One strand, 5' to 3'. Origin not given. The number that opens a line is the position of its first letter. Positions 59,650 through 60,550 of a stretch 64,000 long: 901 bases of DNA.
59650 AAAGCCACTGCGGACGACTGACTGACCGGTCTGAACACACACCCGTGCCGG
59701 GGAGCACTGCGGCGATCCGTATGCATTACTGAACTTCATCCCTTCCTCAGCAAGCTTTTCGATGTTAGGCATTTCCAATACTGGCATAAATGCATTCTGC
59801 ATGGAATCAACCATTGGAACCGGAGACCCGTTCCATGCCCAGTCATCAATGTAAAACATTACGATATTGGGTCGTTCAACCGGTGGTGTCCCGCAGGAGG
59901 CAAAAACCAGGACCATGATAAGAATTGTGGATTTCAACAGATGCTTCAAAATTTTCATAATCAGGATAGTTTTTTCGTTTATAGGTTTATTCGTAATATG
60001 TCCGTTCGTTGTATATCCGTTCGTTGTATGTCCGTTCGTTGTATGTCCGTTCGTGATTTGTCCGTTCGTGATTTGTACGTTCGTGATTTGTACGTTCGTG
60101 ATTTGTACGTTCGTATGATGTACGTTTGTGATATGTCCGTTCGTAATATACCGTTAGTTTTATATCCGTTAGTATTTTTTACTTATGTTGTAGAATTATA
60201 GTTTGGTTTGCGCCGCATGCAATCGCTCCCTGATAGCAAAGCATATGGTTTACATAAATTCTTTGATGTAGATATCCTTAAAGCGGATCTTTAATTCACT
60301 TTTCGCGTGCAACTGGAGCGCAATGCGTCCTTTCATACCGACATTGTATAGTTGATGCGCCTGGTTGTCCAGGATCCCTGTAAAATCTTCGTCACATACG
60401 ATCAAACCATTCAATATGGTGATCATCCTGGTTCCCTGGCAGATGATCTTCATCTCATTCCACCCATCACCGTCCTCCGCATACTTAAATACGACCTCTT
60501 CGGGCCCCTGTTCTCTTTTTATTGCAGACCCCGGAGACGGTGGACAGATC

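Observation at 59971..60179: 15-bp minisatellite filling the region directly upstream of a sulfatase gene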

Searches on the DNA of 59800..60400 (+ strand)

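Call 46: search_dna_similar(query=window:59959-60249:+, collection=plasmids, mode=distant, max_evalue=0.001, max_rows=10)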
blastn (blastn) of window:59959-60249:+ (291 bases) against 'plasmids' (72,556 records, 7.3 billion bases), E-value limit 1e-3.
No match.

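Call 47: search_dna_similar(query=window:59959-60249:+, collection=phages, mode=distant, max_evalue=0.001, max_rows=10)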
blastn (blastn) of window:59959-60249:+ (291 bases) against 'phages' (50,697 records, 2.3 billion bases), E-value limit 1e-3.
No match.

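Call 53: search_rna_families(source=window, start=59800, end=60400, threshold=evalue, max_evalue=1)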
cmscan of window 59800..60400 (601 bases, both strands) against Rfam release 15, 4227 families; matches with E-value up to 1: 1.
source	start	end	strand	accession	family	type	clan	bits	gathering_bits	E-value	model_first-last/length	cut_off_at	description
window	60331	60384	-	RF01759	sucC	Cis-reg;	-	17.9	50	0.43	1-70/70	no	sucC RNA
